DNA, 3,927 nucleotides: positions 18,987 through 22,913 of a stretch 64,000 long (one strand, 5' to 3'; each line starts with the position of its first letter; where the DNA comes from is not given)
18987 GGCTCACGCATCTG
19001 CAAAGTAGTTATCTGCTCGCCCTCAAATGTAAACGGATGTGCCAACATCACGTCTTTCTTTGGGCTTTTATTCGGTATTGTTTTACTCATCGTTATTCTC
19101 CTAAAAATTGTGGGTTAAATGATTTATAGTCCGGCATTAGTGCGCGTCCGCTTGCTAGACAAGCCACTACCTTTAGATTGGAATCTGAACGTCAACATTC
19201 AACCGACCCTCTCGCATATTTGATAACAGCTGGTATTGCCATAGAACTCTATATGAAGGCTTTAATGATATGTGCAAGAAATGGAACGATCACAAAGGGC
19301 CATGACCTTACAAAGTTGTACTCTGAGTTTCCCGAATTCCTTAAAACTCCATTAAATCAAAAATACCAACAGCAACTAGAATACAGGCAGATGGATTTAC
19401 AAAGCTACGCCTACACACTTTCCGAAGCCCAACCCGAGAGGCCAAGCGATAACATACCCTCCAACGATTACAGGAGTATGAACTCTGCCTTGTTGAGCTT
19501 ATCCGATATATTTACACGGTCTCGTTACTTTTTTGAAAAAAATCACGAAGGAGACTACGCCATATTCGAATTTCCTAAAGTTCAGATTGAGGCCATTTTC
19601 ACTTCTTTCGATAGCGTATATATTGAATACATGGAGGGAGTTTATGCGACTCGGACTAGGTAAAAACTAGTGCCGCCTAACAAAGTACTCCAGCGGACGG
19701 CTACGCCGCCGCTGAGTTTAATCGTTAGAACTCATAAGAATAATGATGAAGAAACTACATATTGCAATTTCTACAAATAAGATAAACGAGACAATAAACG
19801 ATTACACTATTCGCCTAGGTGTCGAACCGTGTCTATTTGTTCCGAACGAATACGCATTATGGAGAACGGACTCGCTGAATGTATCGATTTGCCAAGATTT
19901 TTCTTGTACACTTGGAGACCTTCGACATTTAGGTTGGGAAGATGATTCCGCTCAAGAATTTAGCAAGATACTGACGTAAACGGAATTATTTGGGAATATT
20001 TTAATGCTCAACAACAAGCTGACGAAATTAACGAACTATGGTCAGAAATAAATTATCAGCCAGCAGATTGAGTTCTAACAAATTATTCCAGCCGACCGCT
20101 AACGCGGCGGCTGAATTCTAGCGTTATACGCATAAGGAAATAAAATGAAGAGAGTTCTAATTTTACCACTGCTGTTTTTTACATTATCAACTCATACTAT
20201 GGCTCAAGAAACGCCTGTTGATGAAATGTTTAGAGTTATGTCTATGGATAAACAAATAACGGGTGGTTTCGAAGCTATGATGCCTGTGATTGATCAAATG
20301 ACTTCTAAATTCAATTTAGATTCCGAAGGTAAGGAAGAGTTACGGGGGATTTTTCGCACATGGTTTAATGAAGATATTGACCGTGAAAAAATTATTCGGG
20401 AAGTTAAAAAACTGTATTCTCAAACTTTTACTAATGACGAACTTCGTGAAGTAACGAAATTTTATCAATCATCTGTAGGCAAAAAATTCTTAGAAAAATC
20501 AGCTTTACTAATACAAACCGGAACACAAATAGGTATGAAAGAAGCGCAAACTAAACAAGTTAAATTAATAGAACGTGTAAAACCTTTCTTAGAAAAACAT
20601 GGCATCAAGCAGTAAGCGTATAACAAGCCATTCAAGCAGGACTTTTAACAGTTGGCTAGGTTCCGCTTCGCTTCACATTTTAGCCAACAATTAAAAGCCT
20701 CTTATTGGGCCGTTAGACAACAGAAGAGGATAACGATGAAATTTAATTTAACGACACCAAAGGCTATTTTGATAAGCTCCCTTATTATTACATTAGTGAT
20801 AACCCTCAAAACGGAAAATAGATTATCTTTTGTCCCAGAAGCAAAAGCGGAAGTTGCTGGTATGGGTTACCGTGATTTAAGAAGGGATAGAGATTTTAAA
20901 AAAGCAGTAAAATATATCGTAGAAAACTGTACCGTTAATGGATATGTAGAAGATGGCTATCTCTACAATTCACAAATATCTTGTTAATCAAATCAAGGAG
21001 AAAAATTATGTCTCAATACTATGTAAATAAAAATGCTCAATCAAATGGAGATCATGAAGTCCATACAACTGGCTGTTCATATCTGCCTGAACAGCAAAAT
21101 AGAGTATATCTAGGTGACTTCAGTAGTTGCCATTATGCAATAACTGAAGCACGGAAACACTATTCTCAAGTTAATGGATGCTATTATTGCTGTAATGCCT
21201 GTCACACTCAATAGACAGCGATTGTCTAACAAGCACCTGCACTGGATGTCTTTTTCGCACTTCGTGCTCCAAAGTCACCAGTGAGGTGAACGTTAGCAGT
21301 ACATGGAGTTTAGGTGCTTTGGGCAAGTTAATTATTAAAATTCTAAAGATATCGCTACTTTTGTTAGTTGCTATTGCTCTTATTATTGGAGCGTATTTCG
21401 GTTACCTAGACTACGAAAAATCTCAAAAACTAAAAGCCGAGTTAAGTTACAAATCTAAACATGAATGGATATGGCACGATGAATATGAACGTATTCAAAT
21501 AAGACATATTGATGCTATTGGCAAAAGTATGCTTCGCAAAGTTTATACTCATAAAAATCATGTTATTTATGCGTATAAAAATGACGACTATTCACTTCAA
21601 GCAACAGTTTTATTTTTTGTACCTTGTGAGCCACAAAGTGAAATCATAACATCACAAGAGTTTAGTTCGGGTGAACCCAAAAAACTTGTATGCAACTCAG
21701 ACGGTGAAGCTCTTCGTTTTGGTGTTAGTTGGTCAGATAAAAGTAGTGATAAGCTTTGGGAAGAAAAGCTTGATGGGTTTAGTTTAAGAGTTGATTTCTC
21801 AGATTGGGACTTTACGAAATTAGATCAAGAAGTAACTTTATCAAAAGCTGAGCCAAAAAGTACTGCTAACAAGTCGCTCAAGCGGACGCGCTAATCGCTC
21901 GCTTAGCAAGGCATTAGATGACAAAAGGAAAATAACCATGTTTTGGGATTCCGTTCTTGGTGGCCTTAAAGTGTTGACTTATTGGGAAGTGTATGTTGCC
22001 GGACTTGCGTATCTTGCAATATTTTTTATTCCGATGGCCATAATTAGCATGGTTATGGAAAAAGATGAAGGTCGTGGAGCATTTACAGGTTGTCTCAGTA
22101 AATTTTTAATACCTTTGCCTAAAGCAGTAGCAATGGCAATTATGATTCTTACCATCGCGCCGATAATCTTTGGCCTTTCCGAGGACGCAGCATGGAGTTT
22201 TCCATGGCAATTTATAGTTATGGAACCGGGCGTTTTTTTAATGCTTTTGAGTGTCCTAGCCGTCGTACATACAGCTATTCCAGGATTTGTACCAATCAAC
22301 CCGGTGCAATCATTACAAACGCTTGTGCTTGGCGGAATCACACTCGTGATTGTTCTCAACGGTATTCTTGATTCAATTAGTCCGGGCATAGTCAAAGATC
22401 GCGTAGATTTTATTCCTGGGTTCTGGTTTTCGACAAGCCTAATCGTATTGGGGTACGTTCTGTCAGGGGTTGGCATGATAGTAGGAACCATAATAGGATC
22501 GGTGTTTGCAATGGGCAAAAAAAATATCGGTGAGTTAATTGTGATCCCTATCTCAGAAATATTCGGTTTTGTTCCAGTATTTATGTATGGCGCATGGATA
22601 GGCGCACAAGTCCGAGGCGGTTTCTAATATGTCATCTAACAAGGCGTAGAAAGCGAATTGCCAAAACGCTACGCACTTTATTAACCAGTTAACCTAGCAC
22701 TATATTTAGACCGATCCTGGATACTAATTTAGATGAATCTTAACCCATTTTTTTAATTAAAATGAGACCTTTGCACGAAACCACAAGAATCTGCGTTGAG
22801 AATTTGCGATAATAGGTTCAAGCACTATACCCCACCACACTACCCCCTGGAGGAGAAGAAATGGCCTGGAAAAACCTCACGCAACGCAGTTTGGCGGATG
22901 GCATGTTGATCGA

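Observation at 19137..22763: Integron gene-cassette array with six attC sites but no integrase (CALIN), between a prophage remnant and an IS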

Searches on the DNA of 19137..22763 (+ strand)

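Call 70: search_dna_similar(query=window:19137-22763:+, collection=phages, mode=distant, max_rows=10)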
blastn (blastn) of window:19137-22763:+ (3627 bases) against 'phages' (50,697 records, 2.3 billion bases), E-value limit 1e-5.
No match.

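Call 71: search_dna_similar(query=window:19137-22763:+, collection=plasmids, mode=distant, max_rows=10)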
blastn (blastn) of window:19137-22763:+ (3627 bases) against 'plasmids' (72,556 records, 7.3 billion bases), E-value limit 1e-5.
Records with a match: 9; places in all: 11; records where one place covers at least 80% of the query: 0.
Best place of each record, by identity: 80-90% 5; 60-80% 4.
By first word of the organism name: Pseudoalteromonas 6; Aliivibrio 1; Vibrio 1; uncultured 1.
By predicted mobility (MOB-suite, as given by PLSDB): non-mobilizable 7; mobilizable 2.
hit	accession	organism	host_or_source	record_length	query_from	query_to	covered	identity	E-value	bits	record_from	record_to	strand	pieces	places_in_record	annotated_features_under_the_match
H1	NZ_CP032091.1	Pseudoalteromonas donghaensis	cell culture,seawater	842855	2156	2751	16%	80.9%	7e-155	556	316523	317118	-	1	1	hypothetical protein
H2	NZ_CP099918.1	Pseudoalteromonas xiamenensis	Anadara tuberculosa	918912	1484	1583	3%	79.0%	3e-13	87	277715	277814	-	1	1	hypothetical protein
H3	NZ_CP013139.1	Pseudoalteromonas sp. Bsw20308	seawater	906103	1483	1580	3%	80.6%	8e-15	92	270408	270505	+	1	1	none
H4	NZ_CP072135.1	Pseudoalteromonas xiamenensis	mangrove sediment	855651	1485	1579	3%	82.1%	6e-16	96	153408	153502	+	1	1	hypothetical protein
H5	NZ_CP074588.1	Pseudoalteromonas piscicida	mixed culture,water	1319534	1480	1579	3%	76.0%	3e-7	66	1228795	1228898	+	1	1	none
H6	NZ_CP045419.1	Pseudoalteromonas sp. THAF3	pure culture,Surface of a polyethylene ...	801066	1485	1581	3%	77.2%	3e-8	71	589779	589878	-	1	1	hypothetical protein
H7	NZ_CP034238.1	Aliivibrio salmonicida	Atlantic salmon,pure isolate,diseased ...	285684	1485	1579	3%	75.8%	1e-6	65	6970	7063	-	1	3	none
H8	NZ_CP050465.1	Vibrio campbellii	single cell,seawater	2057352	1484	1557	2%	85.1%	1e-12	85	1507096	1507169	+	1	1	none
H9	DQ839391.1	uncultured bacterium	-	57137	539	593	2%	85.7%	4e-6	63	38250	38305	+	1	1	dfrB2: trimethoprim-resistant dihydrofolate reductase DfrB2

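Call 72: get_annotated_region(hit=H9, flank=2500)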
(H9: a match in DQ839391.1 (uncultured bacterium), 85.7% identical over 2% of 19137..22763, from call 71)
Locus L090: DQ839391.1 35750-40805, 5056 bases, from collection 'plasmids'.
description: Uncultured bacterium plasmid pRSB105, complete sequence
organism: uncultured bacterium (NCBI taxid 77133)
taxonomy: Bacteria; ; ; ; ; ; uncultured bacterium
host: -; source: -; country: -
typing (MOB-suite, as given by PLSDB): mobilizable; replicon IncP,rep_cluster_573; relaxase MOBP
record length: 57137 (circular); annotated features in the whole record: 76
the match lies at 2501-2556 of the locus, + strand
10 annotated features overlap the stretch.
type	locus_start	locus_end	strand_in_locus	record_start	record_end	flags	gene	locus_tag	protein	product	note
CDS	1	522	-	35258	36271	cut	intI1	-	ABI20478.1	integrase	-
CDS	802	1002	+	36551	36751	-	-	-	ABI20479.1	hypothetical protein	-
predicted_resistance_gene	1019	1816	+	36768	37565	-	blaOXA-10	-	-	oxacillin-hydrolyzing class D beta-lactamase OXA-10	predicted by amrfinderplus; class BETA-LACTAM; identity 100.0%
CDS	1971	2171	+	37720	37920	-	-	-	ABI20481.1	hypothetical protein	-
predicted_resistance_gene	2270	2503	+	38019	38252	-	dfrB2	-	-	trimethoprim-resistant dihydrofolate reductase DfrB2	predicted by amrfinderplus; class TRIMETHOPRIM; identity 100.0%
predicted_resistance_gene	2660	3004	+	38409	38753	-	qacEdelta1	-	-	quaternary ammonium compound efflux SMR transporter QacE delta 1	predicted by amrfinderplus; class QUATERNARY AMMONIUM; identity 100.0%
CDS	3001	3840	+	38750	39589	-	sulI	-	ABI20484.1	dihydropteroate synthetase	-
predicted_resistance_gene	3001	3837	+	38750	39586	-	sul1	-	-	sulfonamide-resistant dihydropteroate synthase Sul1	predicted by amrfinderplus; class SULFONAMIDE; identity 100.0%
CDS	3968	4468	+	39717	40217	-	-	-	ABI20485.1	putative acetyltransferase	-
CDS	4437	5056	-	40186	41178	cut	tniB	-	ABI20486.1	ATP-binding protein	-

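Call 73: get_annotated_region(hit=H8, flank=3000)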
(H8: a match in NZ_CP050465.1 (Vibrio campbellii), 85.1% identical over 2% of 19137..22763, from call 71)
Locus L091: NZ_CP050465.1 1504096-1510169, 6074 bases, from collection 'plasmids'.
description: Vibrio campbellii strain LJC015 plasmid unnamed1, complete sequence
organism: Vibrio campbellii (NCBI taxid 680)
taxonomy: Bacteria; Pseudomonadota; Gammaproteobacteria; Vibrionales; Vibrionaceae; Vibrio; Vibrio campbellii
host: -; source: single cell,seawater; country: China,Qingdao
typing (MOB-suite, as given by PLSDB): non-mobilizable
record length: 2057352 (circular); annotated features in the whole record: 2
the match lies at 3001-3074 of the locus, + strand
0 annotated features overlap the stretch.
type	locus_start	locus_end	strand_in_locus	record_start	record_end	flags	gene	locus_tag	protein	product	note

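Call 76: search_with_rna_model(model_id=R1, sources=[L090, L091, L088, L087], filters=off, max_evalue=0.5)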
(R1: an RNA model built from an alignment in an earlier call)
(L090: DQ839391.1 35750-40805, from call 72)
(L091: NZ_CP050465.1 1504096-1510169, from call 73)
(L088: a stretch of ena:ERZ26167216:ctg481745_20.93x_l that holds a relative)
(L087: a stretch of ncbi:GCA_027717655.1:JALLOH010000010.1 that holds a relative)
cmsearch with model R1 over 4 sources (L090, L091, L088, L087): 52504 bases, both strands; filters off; matches with E-value up to 0.5: 17.
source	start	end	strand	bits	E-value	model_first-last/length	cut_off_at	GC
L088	9926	9983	+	67.4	6.2e-14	1-60/60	no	0.62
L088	14160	14219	+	66.9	8.5e-14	1-60/60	no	0.62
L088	12167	12238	+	59.7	4.5e-12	1-60/60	no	0.68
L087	11378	11438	+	58.8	7.3e-12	1-60/60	no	0.67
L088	13559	13618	+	56.9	2e-11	1-60/60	no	0.55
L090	2501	2557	+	54.4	8.1e-11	1-60/60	no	0.58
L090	2086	2173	+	53.8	1.1e-10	1-60/60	no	0.56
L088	12911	12981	+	50.5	6.9e-10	1-60/60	no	0.59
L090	917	1004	+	48.5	2.1e-09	1-60/60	no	0.56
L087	10692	10779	+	30.2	4.8e-05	1-60/60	no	0.56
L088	10693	10767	+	21.2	0.0067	1-60/60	no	0.57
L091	4221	4301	+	21.1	0.0073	1-60/60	no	0.49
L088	11487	11582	+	20.7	0.0092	1-60/60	no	0.62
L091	2999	3099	+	20.2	0.012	1-60/60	no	0.47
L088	9926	9983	-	16.8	0.078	1-60/60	no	0.62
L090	2501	2557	-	16.6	0.084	1-60/60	no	0.58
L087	11378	11438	-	13.6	0.45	1-60/60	no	0.67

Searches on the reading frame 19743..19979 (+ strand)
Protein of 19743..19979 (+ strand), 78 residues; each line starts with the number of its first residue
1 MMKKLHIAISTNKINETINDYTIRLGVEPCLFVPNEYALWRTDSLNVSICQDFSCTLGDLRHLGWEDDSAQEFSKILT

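Call 12: search_protein_families(library=pfam, max_evalue=0.01, proteins=[window:19743-19979:+])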
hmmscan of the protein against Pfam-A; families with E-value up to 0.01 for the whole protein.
window:19743-19979:+ (78 aa): 0 families

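Call 60: search_protein_representatives(protein=window:19743-19976:+)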
Query: 78 residues. Proteins with E-value up to 0.001 (for the whole library): 111; up to 1e-10: 33; up to 1e-30: 0. The best 111 are listed.
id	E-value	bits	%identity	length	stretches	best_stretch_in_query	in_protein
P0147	2.3e-28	113.8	92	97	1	1-60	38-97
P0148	4.5e-24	100.1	62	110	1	2-75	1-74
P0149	1.4e-23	98.5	80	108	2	24-75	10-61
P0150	1.9e-23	98.1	59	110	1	2-74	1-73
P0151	6.4e-23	96.4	65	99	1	2-70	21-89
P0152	7.0e-20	86.8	61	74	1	2-73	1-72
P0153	2.2e-19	85.2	60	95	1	2-74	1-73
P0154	2.7e-19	84.9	57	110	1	2-73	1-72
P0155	6.2e-17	77.4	55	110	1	2-74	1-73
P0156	7.2e-17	77.2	54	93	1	4-71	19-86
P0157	2.5e-16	75.5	55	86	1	2-73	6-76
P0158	8.2e-16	73.8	52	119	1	2-74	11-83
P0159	2.3e-15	72.4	52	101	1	3-69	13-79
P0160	1.8e-14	69.6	52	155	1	4-74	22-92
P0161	6.5e-14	67.8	49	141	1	3-74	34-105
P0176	3.2e-11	59.3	39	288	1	2-75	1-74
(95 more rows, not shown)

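Call 62: search_protein_families(library=pfam, max_evalue=1, proteins=[P0148, P0150, P0154, P0160, P0176])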
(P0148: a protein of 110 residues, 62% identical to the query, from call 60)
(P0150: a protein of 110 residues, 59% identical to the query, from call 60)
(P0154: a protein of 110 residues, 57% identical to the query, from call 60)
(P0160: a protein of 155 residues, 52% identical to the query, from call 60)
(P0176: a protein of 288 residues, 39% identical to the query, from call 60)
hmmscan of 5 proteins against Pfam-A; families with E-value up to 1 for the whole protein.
P0148 (110 aa): 1 family
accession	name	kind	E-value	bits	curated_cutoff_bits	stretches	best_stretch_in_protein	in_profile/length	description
PF13669.12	Glyoxalase_4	-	0.048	14.4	27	1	5-31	2-28/109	Glyoxalase/Bleomycin resistance protein/Dioxygenase superfamily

P0150 (110 aa): 0 families

P0154 (110 aa): 0 families

P0160 (155 aa): 0 families

P0176 (288 aa): 4 families
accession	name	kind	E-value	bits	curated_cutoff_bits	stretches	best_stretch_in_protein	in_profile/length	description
PF13302.13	Acetyltransf_3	-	9.9e-36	123.9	25.4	1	123-262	1-138/138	Acetyltransferase (GNAT) domain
PF00583.31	Acetyltransf_1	-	9.1e-10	39.3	20.7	1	159-261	14-116/116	Acetyltransferase (GNAT) family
PF13523.12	Acetyltransf_8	-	0.035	14.2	27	0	214-265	90-141/145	Acetyltransferase (GNAT) domain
PF13420.13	Acetyltransf_4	-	0.054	14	24.3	1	138-279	12-152/155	Acetyltransferase (GNAT) domain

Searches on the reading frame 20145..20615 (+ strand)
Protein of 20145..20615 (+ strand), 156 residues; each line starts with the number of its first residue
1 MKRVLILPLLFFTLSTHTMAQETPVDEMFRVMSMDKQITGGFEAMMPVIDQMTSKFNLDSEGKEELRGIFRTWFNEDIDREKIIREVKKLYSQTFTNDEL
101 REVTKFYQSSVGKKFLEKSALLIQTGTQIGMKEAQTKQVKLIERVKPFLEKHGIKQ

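Call 12: search_protein_families(library=pfam, max_evalue=0.01, proteins=[window:20145-20615:+])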
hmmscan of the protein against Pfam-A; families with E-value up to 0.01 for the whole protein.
window:20145-20615:+ (156 aa): 1 family
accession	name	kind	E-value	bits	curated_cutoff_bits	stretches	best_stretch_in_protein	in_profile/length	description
PF09832.14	DUF2059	-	4.7e-14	52.6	23.6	1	81-135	1-55/60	Uncharacterized protein conserved in bacteria (DUF2059)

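Call 15: find_encoding_contigs(protein=window:20145-20615:+, flank=10000, max_places=10)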
Protein window:20145-20615:+ (156 aa): no gene with exactly this product is on record in the collection.

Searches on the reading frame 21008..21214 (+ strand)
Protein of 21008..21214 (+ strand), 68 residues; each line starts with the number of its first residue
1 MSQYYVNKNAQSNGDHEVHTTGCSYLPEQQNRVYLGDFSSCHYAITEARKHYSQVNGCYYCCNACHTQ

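Call 12: search_protein_families(library=pfam, max_evalue=0.01, proteins=[window:21008-21214:+])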
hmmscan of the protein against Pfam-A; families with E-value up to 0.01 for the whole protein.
window:21008-21214:+ (68 aa): 0 families

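Call 50: search_protein_families(library=phrogs, max_evalue=0.001, proteins=[window:21008-21214:+])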
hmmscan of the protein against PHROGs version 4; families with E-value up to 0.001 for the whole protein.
window:21008-21214:+ (68 aa): 1 family
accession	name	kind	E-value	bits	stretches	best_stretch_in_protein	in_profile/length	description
phrog_4298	-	unknown function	1.4e-27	96.7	1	1-67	1-69/70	-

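Call 51: search_protein_families(library=pfam, max_evalue=1, proteins=[window:21008-21214:+])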
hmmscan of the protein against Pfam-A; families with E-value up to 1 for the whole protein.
window:21008-21214:+ (68 aa): 0 families
